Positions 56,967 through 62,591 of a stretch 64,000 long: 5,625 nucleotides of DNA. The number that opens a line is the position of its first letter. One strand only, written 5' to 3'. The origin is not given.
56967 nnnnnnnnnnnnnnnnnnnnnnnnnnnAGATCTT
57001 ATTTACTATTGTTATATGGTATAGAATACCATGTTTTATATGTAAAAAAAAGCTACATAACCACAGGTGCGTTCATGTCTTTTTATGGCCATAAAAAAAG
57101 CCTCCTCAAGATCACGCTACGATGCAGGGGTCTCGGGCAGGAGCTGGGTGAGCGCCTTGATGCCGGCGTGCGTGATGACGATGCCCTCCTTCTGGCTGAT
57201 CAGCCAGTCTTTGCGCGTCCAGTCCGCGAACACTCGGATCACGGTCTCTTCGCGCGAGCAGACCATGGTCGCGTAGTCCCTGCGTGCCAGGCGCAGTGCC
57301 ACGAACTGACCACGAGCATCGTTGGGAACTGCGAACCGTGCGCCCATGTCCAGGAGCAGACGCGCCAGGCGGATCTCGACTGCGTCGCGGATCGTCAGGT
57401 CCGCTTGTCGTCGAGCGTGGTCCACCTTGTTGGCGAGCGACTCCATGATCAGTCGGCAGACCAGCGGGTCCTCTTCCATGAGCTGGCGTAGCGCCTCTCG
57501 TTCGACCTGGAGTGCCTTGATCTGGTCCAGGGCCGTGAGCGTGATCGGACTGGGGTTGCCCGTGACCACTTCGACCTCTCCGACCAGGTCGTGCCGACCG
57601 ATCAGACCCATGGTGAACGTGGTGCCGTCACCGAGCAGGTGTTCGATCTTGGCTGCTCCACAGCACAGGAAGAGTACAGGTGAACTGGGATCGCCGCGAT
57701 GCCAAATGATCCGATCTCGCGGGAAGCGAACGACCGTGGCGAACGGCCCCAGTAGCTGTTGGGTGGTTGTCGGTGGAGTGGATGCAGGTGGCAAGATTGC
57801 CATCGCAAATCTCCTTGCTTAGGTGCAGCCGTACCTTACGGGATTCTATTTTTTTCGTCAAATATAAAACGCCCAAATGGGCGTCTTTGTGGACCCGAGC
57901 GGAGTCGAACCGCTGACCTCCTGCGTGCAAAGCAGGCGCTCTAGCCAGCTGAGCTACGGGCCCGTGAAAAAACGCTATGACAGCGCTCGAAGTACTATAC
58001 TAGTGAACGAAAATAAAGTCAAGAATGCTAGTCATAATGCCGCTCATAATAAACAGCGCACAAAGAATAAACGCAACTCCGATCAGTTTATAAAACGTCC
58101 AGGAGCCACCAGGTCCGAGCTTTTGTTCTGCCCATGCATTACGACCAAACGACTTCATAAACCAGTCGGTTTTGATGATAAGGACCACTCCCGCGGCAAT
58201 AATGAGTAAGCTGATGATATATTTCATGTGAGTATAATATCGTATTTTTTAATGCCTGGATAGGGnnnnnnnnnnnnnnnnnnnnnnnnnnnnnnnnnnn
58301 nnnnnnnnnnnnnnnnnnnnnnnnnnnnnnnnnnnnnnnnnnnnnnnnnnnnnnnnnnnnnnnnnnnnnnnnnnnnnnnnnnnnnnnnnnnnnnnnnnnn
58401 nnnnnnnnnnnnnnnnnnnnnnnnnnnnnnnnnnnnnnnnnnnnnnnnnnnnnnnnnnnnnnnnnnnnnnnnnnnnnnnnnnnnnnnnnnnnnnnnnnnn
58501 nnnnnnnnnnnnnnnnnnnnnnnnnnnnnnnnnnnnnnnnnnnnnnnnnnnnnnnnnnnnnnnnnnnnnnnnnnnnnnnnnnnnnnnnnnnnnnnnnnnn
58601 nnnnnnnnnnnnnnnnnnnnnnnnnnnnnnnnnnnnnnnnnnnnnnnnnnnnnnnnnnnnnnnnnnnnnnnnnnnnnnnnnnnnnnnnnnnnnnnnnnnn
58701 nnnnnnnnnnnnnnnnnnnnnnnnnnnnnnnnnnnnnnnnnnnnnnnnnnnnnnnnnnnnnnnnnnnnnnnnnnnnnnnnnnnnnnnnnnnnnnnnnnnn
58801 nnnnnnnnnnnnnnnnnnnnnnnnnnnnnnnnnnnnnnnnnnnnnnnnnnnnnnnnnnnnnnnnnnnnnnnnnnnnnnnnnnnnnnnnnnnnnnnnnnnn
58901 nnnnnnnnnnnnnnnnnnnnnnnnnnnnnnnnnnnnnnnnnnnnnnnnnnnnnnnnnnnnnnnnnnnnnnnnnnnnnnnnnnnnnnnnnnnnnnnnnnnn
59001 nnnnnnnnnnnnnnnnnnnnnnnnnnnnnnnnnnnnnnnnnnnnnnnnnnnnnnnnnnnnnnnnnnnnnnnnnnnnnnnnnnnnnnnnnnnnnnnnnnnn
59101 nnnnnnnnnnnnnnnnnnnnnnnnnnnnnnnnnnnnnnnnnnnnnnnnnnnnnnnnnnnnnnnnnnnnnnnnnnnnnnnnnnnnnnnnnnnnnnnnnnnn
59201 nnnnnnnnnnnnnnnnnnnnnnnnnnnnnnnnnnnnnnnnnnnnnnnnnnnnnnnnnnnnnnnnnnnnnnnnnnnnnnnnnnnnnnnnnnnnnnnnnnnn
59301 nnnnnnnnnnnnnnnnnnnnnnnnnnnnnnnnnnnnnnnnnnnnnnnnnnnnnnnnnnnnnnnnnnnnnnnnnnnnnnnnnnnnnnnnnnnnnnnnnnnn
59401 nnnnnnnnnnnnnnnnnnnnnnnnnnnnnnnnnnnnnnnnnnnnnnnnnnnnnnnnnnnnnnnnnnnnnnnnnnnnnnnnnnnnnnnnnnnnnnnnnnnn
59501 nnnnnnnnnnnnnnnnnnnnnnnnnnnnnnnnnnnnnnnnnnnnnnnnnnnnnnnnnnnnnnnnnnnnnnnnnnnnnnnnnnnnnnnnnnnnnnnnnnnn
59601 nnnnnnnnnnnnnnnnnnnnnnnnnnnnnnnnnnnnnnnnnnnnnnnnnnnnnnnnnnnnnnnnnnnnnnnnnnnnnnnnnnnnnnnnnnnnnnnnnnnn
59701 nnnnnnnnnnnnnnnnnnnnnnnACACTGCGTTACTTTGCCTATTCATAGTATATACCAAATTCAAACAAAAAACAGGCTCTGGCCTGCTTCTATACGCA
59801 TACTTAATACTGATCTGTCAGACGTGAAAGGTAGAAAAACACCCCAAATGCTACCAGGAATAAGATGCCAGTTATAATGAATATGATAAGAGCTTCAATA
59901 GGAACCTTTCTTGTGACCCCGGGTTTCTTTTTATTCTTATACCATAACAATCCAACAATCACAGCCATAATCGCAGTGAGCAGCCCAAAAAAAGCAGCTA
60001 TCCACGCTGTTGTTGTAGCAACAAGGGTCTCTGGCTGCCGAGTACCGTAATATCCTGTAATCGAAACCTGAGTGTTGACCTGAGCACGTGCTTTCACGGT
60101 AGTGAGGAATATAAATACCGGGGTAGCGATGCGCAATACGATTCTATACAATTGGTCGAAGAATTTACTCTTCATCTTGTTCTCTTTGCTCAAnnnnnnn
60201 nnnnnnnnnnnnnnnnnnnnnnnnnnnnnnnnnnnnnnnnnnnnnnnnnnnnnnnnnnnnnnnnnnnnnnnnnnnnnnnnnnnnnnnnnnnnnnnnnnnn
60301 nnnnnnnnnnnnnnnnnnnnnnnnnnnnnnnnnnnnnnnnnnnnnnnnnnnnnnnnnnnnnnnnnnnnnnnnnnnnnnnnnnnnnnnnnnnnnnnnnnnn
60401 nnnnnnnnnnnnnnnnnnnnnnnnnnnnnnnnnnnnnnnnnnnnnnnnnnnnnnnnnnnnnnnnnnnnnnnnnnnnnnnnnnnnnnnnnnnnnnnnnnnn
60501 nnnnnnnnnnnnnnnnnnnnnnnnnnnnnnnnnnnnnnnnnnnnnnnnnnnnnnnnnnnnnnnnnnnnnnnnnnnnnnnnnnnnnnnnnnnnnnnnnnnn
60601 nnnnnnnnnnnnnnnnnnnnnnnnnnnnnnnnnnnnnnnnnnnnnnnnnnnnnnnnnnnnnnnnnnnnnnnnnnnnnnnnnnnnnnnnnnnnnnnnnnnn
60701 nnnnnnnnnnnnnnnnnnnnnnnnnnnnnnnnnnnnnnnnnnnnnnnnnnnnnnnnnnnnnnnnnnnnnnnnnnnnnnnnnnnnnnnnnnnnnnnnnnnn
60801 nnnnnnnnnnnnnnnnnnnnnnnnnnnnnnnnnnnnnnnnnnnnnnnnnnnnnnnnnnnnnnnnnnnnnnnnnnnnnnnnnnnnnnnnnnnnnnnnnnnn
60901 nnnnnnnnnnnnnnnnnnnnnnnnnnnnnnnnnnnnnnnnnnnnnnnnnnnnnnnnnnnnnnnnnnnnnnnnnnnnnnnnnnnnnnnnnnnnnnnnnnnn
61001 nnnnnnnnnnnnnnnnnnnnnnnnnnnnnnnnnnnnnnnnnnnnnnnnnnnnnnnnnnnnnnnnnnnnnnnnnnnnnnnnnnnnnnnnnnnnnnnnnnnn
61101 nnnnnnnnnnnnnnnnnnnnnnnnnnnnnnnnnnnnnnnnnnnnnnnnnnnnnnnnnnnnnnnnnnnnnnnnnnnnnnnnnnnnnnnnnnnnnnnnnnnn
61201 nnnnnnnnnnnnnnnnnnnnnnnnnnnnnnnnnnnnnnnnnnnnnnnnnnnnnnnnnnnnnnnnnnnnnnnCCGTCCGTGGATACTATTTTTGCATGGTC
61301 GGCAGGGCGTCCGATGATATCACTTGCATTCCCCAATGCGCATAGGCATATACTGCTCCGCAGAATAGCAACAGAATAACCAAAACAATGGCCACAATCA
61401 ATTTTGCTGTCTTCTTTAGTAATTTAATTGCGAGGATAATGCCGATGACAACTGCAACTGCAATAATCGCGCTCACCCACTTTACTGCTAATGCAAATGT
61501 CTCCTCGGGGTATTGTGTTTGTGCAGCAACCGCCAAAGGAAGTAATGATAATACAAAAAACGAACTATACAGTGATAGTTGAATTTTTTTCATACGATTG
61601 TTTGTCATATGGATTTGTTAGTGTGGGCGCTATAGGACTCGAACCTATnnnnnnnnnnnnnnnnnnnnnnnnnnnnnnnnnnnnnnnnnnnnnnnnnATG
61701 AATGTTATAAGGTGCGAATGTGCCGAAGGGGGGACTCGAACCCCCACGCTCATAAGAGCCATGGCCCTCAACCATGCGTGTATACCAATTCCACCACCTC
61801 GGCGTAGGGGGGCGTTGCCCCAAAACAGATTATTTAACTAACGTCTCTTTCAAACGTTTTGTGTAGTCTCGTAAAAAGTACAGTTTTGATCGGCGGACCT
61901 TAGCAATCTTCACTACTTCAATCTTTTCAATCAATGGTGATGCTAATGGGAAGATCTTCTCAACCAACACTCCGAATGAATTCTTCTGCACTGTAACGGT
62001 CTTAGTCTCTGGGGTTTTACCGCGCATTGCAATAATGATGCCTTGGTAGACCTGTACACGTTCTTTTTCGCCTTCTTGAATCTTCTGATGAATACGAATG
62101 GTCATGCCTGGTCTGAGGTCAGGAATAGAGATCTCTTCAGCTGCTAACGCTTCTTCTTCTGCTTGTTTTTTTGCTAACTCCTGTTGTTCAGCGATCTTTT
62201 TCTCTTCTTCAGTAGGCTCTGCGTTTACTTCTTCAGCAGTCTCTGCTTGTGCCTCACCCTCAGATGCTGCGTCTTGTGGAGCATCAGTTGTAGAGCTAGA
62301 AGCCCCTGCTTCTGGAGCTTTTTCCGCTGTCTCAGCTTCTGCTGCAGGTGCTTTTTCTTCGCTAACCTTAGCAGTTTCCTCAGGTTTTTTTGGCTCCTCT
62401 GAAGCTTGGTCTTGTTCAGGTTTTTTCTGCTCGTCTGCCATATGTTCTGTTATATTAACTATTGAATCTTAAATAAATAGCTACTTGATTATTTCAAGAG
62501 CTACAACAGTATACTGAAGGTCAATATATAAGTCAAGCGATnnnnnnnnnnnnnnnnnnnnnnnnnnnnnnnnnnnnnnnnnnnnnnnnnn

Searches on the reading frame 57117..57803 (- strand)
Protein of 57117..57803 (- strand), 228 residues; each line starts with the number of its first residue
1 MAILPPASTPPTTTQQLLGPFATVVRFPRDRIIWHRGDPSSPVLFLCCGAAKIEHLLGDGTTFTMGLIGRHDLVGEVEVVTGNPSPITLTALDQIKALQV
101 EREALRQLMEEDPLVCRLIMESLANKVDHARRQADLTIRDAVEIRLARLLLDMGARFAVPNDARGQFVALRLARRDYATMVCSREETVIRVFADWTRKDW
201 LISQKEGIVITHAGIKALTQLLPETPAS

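Call 19: search_protein_families(library=pfam, proteins=[window:57117-57803:-], max_evalue=0.01)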
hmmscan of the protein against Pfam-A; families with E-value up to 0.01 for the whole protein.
window:57117-57803:- (228 aa): 2 families
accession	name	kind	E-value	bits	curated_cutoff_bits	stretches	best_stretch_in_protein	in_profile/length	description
PF00027.35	cNMP_binding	-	2.3e-15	56.7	27.5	1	25-112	2-89/89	Cyclic nucleotide-binding domain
PF13545.12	HTH_Crp_2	-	3.6e-09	36.9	27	1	145-211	2-62/70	Crp-like helix-turn-helix domain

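Call 80: search_dna_similar(query=window:57117-57803:-, collection=plasmids, mode=protein, max_rows=10)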
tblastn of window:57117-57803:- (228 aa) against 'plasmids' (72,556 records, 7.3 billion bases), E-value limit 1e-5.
Records with a match: 22; places in all: 22; records where one place covers at least 80% of the query: 16.
Best place of each record, by identity: <60% 22.
By first word of the organism name: Streptomyces 4; Roseomonas 4; Methylobacterium 3; Kitasatospora 2; Rhodococcus 2; Azospirillum 2; Tsukamurella 1; Nocardia 1; Nonomuraea 1; Azoarcus 1; and 1 more.
By predicted mobility (MOB-suite, as given by PLSDB): non-mobilizable 16; mobilizable 6.
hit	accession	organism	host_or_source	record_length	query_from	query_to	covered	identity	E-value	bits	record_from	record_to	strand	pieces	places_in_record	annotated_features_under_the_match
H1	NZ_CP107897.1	Streptomyces sp. NBC_00466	-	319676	15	210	86%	29.4%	4e-10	66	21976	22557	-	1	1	Crp/Fnr family transcriptional regulator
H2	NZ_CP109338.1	Streptomyces sp. NBC_00455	-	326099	15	210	86%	29.4%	4e-10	66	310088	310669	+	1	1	Crp/Fnr family transcriptional regulator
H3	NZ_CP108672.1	Streptomyces sp. NBC_01023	-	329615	15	210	86%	29.4%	4e-10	66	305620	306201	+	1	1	Crp/Fnr family transcriptional regulator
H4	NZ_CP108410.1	Kitasatospora sp. NBC_01300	-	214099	23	212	83%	30.3%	8e-9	62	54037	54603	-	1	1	Crp/Fnr family transcriptional regulator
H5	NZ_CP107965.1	Kitasatospora sp. NBC_00374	-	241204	25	210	82%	30.0%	1e-11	71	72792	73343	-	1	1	Crp/Fnr family transcriptional regulator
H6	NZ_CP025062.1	Roseomonas mucosa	Homo sapiens,Clinical, healthy, human ...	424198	27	212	82%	27.6%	5e-8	60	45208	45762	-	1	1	Crp/Fnr family transcriptional regulator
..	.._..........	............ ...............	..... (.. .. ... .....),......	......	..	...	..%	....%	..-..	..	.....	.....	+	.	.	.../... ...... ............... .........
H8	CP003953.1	Rhodococcus opacus PD630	-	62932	25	210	82%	27.1%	2e-11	70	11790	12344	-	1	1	Catabolite gene activator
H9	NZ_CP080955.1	Rhodococcus opacus PD630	cell culture,environmental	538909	25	210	82%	27.1%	2e-11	70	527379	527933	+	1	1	Crp/Fnr family transcriptional regulator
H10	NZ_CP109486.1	Streptomyces sp. NBC_01445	-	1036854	21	219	87%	25.1%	3e-6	55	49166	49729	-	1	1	record has no annotation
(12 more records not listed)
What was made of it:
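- Tried and rejected: A tblastn of the Crp-like islet protein against plasmids gave only hits below 31% identity, so it did not point to a donor (call 80).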

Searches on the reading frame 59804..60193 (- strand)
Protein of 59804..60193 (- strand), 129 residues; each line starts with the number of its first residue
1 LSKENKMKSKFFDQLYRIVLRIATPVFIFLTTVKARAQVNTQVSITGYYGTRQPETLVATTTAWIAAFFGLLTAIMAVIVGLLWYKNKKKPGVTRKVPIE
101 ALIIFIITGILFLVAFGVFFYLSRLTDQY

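Call 115: search_protein_families(library=pfam, proteins=[window:59804-60193:-], max_evalue=0.001)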
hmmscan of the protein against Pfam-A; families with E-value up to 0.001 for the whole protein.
window:59804-60193:- (129 aa): 1 family
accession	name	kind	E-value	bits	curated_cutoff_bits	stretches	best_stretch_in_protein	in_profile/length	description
PF13903.11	Claudin_2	-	0.0001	22.6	29.1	1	45-124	73-147/192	PMP-22/EMP/MP20/Claudin tight junction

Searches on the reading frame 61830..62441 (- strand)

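Call 115: search_protein_families(library=pfam, proteins=[window:61830-62441:-], max_evalue=0.001)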
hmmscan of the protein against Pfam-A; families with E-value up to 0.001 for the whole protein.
window:61830-62441:- (203 aa): 1 family
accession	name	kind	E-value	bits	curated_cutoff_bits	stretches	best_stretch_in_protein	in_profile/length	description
PF01245.26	Ribosomal_L19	-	1.1e-32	112.7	22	1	103-196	12-104/111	Ribosomal protein L19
